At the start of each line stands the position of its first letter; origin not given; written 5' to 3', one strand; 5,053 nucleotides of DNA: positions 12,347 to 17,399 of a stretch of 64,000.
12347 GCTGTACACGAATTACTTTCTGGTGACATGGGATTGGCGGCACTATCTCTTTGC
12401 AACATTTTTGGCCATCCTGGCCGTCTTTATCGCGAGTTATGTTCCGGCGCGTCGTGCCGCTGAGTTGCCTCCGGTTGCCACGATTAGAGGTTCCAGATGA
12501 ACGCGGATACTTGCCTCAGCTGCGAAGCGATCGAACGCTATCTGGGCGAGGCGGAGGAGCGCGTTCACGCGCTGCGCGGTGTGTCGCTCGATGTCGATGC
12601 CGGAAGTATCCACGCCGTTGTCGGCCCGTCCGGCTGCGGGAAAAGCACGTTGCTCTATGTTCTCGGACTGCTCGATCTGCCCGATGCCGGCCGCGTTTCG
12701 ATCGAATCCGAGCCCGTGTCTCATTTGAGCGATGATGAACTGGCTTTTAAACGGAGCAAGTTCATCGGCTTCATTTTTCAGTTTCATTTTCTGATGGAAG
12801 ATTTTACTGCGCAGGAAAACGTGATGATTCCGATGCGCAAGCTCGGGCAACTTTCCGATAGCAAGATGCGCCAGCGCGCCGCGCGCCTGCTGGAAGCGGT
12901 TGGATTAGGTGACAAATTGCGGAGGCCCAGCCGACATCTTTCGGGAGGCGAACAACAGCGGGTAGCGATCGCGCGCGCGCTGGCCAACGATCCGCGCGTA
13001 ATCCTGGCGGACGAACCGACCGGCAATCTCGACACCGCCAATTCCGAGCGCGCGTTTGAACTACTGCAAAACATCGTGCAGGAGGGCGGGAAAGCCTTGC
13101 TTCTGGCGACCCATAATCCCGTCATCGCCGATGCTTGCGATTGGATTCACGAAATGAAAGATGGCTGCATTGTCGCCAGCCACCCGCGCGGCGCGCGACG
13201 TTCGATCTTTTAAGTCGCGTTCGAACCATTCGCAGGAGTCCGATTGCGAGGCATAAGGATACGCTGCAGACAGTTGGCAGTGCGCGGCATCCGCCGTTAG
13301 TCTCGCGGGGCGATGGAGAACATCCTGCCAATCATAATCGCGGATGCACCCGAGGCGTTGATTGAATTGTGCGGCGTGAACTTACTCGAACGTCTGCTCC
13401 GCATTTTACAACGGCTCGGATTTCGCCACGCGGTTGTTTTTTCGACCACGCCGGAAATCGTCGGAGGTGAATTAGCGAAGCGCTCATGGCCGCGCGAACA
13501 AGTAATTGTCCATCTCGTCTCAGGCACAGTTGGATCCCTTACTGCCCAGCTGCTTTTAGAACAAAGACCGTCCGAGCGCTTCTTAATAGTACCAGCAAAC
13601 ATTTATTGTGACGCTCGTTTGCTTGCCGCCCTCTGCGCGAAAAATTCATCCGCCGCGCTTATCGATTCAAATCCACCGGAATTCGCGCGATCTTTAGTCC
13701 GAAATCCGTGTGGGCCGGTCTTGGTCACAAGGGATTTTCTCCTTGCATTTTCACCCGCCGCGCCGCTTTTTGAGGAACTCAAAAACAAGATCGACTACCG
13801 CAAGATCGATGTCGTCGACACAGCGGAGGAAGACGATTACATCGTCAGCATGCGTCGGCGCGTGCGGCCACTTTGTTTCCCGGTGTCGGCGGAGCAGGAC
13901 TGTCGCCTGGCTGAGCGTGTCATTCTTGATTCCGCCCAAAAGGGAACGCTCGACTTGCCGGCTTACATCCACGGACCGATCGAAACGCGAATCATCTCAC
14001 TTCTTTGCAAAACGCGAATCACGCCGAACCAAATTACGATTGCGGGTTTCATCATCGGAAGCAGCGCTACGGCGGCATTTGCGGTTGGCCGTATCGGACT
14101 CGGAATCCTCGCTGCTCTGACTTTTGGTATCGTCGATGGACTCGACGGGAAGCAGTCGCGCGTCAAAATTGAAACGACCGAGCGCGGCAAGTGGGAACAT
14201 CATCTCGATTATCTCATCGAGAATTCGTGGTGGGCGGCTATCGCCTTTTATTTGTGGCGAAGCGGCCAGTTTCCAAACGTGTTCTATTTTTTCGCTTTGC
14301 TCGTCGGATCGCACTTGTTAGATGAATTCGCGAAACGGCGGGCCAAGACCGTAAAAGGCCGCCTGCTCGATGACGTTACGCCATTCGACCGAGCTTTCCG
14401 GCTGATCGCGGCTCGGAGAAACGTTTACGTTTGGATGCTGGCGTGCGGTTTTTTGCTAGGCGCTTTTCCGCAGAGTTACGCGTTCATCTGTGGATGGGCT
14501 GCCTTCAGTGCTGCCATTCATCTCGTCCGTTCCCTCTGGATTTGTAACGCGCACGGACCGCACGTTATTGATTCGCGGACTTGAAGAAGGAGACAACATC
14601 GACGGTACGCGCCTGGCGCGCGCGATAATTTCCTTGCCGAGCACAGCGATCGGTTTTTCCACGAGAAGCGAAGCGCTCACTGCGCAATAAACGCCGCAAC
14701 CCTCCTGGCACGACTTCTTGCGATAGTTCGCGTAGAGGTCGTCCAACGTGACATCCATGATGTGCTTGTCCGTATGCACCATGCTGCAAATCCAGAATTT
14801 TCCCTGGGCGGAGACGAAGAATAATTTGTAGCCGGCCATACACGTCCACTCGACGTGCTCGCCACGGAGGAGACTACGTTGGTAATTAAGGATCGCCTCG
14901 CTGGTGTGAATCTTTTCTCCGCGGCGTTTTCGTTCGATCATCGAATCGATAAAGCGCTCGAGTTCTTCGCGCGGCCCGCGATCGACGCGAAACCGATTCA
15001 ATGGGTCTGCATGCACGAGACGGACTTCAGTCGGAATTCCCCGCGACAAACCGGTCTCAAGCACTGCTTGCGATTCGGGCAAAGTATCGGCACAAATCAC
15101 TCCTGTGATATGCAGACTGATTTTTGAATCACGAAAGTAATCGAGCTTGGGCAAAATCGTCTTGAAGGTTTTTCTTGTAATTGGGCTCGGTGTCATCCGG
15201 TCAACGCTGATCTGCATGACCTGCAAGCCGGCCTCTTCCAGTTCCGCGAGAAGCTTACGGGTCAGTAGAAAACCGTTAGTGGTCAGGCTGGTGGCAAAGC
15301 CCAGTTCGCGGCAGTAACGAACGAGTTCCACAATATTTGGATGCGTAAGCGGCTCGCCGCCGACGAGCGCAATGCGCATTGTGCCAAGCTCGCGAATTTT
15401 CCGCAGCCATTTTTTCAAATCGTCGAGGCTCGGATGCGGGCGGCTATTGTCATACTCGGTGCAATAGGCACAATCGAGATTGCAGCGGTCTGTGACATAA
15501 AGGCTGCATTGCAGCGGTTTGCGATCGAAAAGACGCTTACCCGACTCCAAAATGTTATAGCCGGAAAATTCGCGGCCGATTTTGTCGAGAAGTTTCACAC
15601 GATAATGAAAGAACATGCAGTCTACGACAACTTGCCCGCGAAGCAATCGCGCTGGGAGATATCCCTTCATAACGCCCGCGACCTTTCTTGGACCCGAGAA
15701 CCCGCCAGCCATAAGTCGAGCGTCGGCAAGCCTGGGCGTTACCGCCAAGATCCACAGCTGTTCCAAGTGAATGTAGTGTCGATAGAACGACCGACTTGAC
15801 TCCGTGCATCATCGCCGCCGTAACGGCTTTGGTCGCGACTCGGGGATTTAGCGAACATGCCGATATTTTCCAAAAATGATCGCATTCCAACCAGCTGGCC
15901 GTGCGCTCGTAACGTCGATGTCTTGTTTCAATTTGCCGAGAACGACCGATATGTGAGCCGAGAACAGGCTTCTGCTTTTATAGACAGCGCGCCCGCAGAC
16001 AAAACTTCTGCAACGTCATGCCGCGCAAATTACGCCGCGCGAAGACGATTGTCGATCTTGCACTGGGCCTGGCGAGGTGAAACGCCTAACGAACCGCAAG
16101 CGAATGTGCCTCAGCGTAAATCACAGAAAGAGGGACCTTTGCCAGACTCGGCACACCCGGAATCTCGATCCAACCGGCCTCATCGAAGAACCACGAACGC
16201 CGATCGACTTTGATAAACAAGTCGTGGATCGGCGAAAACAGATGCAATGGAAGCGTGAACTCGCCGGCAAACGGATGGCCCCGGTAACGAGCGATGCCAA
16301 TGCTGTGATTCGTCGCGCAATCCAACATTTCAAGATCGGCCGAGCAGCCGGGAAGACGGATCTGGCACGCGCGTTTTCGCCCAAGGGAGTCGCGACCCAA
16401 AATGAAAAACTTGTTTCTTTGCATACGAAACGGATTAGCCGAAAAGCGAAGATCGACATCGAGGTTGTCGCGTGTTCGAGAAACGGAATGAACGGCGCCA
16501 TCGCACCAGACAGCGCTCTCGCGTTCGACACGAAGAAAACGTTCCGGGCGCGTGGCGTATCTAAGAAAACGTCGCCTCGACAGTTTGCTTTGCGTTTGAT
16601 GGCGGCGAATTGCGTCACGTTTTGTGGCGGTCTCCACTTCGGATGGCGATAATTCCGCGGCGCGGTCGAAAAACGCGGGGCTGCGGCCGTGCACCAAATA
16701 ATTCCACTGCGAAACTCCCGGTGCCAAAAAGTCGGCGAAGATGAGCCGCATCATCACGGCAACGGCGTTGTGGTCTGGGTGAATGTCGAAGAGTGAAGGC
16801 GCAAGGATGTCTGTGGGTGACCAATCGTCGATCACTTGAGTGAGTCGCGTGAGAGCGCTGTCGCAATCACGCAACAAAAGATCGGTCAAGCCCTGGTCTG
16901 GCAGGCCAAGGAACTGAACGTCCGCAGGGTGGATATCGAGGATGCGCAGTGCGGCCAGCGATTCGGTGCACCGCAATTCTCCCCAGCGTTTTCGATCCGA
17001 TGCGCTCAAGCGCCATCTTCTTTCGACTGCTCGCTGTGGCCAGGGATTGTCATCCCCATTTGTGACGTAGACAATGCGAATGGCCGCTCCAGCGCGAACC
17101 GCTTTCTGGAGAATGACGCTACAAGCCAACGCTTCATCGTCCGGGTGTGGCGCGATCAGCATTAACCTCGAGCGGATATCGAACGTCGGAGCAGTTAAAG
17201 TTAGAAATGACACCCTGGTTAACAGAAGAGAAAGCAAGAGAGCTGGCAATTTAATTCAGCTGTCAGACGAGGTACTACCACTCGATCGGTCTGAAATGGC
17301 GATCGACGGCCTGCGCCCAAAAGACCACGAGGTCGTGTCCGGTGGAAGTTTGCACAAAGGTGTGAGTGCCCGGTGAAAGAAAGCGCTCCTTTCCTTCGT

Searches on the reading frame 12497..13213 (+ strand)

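Call 6: search_protein_families(library=pfam, proteins=[window:12497-13213:+], max_evalue=0.001)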
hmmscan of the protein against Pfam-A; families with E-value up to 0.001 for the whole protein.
window:12497-13213:+ (238 aa): 3 families
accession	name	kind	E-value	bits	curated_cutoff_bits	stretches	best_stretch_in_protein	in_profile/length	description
PF00005.33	ABC_tran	-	2e-33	116.3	25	1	26-175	1-136/137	ABC transporter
PF13304.12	AAA_21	-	1.1e-09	39.3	27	1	38-76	1-42/304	AAA domain, putative AbiEii toxin, Type IV TA system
PF02463.25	SMC_N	-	0.0004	20.3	40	0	37-196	25-189/220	RecF/RecN/SMC N terminal domain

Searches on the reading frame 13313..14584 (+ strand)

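Call 6: search_protein_families(library=pfam, proteins=[window:13313-14584:+], max_evalue=0.001)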
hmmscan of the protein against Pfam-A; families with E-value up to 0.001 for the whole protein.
window:13313-14584:+ (423 aa): 1 family
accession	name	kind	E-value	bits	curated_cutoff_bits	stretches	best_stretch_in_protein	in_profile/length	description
PF01066.26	CDP-OH_P_transf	-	9.1e-05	23.3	22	1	236-340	2-106/152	CDP-alcohol phosphatidyltransferase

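Call 7: search_protein_families(library=ncbifam, proteins=[window:13313-14584:+], max_evalue=0.001)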
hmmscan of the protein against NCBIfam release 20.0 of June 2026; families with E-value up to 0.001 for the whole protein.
window:13313-14584:+ (423 aa): 4 families
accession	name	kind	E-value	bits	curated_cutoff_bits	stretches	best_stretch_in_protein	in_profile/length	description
NF041135.1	IPPtranDIPPsyn_Thcocales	equivalog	3.4e-13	49.4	580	1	191-376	204-385/419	bifunctional L-myo-inositol-1-phosphate cytidylyltransferase/CDP-L-myo-inositol myo-inositolphosphotransferase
NF040950.1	archin_ph_syn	equivalog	1.5e-10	41.2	180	1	226-368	14-153/191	archaetidylinositol phosphate synthase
NF045883.1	PIPSynth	equivalog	1.2e-06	28.4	170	1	228-366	15-154/197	phosphatidylinositol phosphate synthase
NF052561.1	PIPSynBT1523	equivalog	6.4e-06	26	350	1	227-345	16-144/232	hypothetical protein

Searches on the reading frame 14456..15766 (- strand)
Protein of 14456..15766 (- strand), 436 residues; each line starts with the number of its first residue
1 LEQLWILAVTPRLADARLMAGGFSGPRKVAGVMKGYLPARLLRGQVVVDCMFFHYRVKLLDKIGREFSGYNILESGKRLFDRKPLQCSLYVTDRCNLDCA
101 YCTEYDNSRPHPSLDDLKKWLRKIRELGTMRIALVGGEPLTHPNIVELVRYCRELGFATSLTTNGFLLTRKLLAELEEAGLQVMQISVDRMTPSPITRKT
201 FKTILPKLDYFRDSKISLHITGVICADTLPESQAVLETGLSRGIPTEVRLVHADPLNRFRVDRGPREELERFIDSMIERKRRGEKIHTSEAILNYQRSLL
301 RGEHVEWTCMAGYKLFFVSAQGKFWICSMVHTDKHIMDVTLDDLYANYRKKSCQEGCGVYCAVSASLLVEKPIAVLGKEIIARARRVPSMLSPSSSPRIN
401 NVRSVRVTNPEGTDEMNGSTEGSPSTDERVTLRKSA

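Call 6: search_protein_families(library=pfam, proteins=[window:14456-15766:-], max_evalue=0.001)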
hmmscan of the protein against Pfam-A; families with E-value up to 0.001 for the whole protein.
window:14456-15766:- (436 aa): 2 families
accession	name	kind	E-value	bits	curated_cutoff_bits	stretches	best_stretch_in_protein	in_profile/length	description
PF04055.27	Radical_SAM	-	5.8e-22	79.1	29.5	1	90-218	2-143/166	Radical SAM superfamily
PF13353.11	Fer4_12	-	2.8e-05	24.9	22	1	86-189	7-114/137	4Fe-4S single cluster domain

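Call 7: search_protein_families(library=ncbifam, proteins=[window:14456-15766:-], max_evalue=0.001)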
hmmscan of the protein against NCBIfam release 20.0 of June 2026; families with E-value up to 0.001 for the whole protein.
window:14456-15766:- (436 aa): 66 families (the best 25 are shown)
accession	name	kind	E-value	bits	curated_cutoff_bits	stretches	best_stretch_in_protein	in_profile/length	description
TIGR02666.1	moaA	equivalog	1.3e-21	77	284.05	1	81-218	6-158/336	GTP 3',8-cyclase MoaA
TIGR02109.1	PQQ_syn_pqqE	equivalog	2e-20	73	381.35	1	84-193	6-118/358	pyrroloquinoline quinone biosynthesis protein PqqE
TIGR02668.1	moaA_archaeal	equivalog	2.5e-19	69.4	325.25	1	82-194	7-122/303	GTP 3',8-cyclase MoaA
NF038283.1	viperin_w_prok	equivalog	5.3e-19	68.5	180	1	88-192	5-118/281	viperin family antiviral radical SAM protein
NF001199.0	PRK00164.2-1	equivalog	1.1e-17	64.1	231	1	80-194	7-124/308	GTP 3',8-cyclase MoaA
TIGR04545.1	rSAM_ahbD_hemeb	equivalog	2.8e-17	63.2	500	1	91-237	6-160/339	heme b synthase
TIGR04317.1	W_rSAM_matur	equivalog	1.1e-16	60.9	380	1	90-210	9-135/349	tungsten cofactor oxidoreductase radical SAM maturase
TIGR04347.1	pseudo_SAM_Halo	equivalog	1.3e-15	57.6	525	1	89-191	42-147/390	TIGR04347 family pseudo-SAM/SPASM protein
NF045646.2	rSAM_Se_TrsS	equivalog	1.5e-15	56.7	490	1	89-259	90-269/441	radical SAM (seleno)protein TrsS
TIGR04053.2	TIGR04053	equivalog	1.9e-15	57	395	1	80-239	3-173/366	TIGR04053 family radical SAM/SPASM domain-containing protein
TIGR04466.1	rSAM_BlsE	equivalog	2.1e-15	57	400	1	91-190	9-108/327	cytosylglucuronate decarboxylase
NF045702.1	rSAM_GDGT_ether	equivalog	2.4e-15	56.2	450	1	88-211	89-223/486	tetraether lipid synthase Tes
TIGR04055.1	rSAM_NirJ2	equivalog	9.3e-15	55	500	1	89-193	4-110/326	putative heme d1 biosynthesis radical SAM protein NirJ2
NF050035.1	rSAM_WgK_link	exception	3e-14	52.8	650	1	80-194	4-122/367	radical SAM/SPASM peptide maturase WgkB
TIGR04303.1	GeoRSP_rSAM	equivalog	1.9e-13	50.7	400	1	84-225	4-150/325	GeoRSP system radical SAM/SPASM protein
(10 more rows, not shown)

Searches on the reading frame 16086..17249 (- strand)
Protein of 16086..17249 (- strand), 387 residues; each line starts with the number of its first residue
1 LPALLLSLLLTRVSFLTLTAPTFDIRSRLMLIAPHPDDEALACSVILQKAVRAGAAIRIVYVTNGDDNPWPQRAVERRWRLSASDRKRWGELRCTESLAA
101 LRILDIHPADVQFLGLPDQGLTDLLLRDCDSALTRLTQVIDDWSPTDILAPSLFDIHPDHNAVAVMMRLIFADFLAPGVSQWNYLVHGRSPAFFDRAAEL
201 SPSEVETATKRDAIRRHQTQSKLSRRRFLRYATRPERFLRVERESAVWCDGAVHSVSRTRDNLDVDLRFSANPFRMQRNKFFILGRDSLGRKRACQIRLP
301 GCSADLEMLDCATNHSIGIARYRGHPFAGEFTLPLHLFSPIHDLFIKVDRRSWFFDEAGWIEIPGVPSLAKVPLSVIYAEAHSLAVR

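Call 6: search_protein_families(library=pfam, proteins=[window:16086-17249:-], max_evalue=0.001)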
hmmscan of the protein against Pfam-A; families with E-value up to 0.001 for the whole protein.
window:16086-17249:- (387 aa): 1 family
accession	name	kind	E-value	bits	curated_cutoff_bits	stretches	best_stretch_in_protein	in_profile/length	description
PF02585.22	PIG-L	-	9.6e-23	81.5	28.2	1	30-167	1-125/129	GlcNAc-PI de-N-acetylase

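Call 7: search_protein_families(library=ncbifam, proteins=[window:16086-17249:-], max_evalue=0.001)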
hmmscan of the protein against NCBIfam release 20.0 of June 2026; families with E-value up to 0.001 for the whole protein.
window:16086-17249:- (387 aa): 5 families
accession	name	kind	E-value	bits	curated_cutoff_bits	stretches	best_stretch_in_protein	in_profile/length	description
TIGR04000.1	thiol_BshB2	equivalog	5.6e-09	36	195.25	1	29-164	3-127/217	bacillithiol biosynthesis deacetylase BshB2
TIGR04001.1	thiol_BshB1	equivalog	2.8e-08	33.8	182.5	0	91-167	49-118/226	bacillithiol biosynthesis deacetylase BshB1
TIGR03445.1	mycothiol_MshB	equivalog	5.7e-06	26.4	224.35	1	31-115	2-81/284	N-acetyl-1-D-myo-inositol-2-amino-2-deoxy-alpha-D-glucopyranoside deacetylase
NF002557.0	PRK02122.1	subfamily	2.7e-05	22.5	384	0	26-66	370-410/653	glucosamine-6-phosphate deaminase-like protein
TIGR03446.1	mycothiol_Mca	equivalog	0.00072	19.2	277.15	0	28-122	2-88/283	mycothiol conjugate amidase Mca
